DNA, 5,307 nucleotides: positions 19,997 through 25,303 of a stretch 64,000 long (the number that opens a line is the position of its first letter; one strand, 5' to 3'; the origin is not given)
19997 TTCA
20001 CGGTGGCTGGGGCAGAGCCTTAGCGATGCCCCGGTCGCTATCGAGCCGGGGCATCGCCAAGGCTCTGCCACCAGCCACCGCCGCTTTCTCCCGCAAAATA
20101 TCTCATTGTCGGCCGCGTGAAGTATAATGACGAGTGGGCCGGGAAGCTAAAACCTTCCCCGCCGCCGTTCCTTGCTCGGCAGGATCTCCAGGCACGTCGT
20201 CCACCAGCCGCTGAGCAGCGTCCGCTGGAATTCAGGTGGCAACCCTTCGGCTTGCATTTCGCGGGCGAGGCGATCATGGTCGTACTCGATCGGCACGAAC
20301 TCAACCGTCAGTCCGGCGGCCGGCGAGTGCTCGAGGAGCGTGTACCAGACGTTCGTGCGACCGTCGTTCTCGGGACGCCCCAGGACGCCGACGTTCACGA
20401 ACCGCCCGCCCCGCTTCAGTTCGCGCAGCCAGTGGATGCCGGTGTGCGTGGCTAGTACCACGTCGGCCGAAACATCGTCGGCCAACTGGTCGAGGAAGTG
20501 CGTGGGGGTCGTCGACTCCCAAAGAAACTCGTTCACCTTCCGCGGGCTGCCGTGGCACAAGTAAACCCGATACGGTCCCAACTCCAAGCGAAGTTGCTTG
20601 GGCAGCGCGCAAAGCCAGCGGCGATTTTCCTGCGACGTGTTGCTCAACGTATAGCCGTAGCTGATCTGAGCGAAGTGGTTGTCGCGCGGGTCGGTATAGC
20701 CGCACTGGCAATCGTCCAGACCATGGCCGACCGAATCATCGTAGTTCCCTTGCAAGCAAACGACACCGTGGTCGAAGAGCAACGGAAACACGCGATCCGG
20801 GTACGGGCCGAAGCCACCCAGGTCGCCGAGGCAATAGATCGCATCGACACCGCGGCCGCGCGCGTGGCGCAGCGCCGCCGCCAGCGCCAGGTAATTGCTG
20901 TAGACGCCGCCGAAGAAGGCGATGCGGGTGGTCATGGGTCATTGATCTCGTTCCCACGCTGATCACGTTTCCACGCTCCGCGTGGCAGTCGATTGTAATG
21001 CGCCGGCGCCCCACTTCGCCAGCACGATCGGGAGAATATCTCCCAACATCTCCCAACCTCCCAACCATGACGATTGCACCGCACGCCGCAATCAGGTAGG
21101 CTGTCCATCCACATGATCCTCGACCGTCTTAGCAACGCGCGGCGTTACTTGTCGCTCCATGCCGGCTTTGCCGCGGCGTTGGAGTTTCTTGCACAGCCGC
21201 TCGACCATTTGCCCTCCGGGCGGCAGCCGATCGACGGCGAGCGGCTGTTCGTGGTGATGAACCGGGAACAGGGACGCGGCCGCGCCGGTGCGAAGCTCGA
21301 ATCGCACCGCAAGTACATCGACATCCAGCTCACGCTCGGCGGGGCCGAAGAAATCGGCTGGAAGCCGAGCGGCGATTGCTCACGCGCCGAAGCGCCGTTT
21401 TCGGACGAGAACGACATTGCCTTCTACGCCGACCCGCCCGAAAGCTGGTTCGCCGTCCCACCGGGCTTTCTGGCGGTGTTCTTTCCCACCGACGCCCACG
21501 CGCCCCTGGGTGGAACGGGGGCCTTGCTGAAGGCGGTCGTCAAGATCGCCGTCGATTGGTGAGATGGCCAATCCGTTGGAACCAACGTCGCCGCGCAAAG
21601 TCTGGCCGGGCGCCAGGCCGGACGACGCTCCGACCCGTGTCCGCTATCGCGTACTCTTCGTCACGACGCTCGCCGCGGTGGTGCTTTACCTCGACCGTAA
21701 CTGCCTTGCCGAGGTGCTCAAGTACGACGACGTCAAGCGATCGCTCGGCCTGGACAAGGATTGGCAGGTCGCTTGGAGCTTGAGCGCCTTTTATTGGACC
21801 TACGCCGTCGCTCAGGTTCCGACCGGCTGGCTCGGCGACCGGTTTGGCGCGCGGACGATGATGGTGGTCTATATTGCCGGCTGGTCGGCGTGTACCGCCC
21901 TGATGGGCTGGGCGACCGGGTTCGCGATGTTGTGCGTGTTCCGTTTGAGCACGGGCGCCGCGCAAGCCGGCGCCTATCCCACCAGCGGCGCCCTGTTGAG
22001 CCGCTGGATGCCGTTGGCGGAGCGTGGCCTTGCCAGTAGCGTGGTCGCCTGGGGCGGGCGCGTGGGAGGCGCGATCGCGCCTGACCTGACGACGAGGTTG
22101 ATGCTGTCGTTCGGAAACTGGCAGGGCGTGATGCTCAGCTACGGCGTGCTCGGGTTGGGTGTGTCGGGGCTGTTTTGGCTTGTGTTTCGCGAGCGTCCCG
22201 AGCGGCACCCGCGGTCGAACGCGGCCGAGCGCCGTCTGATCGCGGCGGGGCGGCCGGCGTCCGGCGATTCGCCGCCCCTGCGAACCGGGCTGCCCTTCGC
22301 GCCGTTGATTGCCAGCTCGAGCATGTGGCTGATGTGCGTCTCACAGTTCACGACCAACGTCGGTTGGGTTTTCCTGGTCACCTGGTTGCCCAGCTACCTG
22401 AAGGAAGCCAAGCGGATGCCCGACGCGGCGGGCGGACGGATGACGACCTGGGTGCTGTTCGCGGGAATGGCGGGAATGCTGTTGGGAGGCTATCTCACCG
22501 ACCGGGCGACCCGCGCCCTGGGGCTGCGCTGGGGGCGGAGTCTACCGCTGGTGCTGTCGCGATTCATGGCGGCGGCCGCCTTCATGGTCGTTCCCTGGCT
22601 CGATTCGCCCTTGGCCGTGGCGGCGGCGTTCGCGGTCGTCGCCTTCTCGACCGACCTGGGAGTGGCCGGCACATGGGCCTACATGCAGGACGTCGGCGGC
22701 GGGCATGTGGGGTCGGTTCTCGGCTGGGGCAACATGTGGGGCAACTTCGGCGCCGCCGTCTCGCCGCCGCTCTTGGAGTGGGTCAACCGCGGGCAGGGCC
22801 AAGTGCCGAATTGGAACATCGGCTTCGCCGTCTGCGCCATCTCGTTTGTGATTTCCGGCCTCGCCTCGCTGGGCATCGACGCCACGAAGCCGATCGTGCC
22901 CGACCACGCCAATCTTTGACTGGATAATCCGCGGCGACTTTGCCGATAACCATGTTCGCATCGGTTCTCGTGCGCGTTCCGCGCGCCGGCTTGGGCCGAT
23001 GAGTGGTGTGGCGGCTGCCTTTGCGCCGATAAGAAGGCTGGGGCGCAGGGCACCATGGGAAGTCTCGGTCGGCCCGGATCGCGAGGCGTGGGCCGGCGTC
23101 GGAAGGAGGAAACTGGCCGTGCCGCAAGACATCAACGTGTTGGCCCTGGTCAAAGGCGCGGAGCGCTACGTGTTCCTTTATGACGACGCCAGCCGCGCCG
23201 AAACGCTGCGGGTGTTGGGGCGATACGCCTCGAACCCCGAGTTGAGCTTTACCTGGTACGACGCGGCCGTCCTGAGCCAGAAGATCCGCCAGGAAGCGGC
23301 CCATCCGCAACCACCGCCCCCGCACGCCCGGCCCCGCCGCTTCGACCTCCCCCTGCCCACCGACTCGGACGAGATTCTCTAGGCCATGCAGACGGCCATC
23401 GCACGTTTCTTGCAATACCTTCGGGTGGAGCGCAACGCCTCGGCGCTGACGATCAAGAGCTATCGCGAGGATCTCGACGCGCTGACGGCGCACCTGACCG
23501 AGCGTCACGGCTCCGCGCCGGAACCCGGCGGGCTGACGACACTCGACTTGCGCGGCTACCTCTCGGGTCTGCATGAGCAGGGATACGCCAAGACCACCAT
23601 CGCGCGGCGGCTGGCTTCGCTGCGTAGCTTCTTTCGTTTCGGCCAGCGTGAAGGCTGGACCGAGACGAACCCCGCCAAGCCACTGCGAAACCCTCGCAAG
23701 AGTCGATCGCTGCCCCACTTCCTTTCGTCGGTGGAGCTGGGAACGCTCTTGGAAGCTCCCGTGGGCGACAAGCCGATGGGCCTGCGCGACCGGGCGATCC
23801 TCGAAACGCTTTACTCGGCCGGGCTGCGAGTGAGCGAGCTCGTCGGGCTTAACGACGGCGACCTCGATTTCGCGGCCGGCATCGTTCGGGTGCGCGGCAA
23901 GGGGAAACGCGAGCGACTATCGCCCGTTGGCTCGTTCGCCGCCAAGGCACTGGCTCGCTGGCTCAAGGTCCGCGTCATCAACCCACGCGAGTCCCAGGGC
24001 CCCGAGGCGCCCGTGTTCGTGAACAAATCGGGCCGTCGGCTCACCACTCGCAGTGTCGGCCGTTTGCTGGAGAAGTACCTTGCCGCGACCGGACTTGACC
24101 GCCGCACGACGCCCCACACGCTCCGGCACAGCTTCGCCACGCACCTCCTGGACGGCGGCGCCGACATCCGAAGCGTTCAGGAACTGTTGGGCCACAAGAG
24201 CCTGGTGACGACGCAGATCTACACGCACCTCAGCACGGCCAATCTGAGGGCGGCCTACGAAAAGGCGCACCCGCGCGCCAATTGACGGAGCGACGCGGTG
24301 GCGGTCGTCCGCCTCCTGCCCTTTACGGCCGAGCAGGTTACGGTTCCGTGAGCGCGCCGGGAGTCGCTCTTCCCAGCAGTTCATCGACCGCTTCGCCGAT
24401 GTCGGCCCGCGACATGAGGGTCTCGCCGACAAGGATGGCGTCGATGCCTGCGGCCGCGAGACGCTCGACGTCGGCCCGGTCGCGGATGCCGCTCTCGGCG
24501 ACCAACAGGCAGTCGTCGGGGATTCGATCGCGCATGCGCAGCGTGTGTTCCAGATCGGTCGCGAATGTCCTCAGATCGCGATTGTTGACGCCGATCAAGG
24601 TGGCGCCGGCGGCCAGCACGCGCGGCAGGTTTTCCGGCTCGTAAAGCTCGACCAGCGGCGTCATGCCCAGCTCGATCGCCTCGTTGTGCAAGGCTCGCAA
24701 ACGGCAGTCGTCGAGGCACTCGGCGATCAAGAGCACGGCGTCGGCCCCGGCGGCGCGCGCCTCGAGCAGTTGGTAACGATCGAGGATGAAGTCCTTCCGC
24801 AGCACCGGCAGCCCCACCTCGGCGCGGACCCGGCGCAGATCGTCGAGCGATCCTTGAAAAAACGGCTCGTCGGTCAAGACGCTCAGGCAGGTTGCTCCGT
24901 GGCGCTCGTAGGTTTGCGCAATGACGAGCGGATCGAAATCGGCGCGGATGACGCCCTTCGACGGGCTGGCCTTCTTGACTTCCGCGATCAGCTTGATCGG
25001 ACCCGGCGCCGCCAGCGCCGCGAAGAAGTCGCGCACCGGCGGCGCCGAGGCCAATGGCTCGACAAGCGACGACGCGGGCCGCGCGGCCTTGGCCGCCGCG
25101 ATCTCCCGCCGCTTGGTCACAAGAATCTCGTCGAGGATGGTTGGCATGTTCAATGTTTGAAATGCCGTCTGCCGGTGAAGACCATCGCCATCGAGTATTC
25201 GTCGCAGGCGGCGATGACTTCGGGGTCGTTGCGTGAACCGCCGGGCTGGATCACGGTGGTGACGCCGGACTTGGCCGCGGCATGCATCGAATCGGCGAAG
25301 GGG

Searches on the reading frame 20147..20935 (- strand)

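Call 73: search_protein_families(library=pfam, proteins=[window:20147-20935:-], max_evalue=0.001)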
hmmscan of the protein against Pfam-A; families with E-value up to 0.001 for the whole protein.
window:20147-20935:- (262 aa): 2 families
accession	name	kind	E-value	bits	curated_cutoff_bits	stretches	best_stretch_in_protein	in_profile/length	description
PF12850.12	Metallophos_2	-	8.1e-09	36.1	27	1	13-194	11-145/154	Calcineurin-like phosphoesterase superfamily domain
PF00149.33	Metallophos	-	3.1e-06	28.2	21.5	1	4-168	2-159/191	Calcineurin-like phosphoesterase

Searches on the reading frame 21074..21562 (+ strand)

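Call 74: search_protein_families(library=pfam, proteins=[window:21074-21562:+], max_evalue=0.001)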
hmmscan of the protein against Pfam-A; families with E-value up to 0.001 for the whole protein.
window:21074-21562:+ (162 aa): 1 family
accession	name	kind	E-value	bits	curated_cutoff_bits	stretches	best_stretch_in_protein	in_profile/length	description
PF04074.18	DUF386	-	6.1e-41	140.3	26.5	1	14-159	1-145/145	YhcH/YjgK/YiaL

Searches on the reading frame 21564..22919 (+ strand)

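Call 74: search_protein_families(library=pfam, proteins=[window:21564-22919:+], max_evalue=0.001)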
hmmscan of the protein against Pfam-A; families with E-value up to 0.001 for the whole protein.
window:21564-22919:+ (451 aa): 2 families
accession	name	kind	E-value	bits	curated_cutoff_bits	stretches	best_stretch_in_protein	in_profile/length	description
PF07690.21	MFS_1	-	1.1e-45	156.5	33.4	1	35-401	2-347/347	Major Facilitator Superfamily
PF00083.30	Sugar_tr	-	1.7e-08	34.2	22.3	1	65-197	44-181/452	Sugar (and other) transporter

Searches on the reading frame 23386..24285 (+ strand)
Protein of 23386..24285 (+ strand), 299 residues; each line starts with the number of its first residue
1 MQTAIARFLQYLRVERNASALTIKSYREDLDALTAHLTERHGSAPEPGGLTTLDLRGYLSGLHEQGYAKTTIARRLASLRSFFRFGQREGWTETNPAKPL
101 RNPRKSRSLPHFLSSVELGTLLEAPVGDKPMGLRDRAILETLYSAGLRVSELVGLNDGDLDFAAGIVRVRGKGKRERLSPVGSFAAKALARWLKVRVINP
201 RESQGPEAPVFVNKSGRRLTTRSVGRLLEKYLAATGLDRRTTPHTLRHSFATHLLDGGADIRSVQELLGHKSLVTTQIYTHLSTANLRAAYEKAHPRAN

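Call 74: search_protein_families(library=pfam, proteins=[window:23386-24285:+], max_evalue=0.001)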
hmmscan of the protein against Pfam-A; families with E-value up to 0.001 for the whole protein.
window:23386-24285:+ (299 aa): 3 families
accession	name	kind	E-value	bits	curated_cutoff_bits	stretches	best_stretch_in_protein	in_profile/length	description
PF00589.27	Phage_integrase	-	7e-44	150.1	27.1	1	113-284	3-170/172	Phage integrase family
PF02899.23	Phage_int_SAM_1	-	5.5e-20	71.9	22.3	1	5-90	1-83/83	Phage integrase, N-terminal SAM-like domain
PF13495.12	Phage_int_SAM_4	-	2.2e-07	31.6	27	1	6-87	3-79/85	Phage integrase, N-terminal SAM-like domain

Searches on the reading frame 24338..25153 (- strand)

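Call 74: search_protein_families(library=pfam, proteins=[window:24338-25153:-], max_evalue=0.001)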
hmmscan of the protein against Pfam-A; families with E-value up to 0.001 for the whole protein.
window:24338-25153:- (271 aa): 2 families
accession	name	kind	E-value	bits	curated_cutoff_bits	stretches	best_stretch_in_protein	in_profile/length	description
PF00218.27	IGPS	-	2.5e-87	292.7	27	1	7-259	1-254/254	Indole-3-glycerol phosphate synthase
PF01070.24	FMN_dh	-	2.4e-05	24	24.9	0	173-247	229-306/350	FMN-dependent dehydrogenase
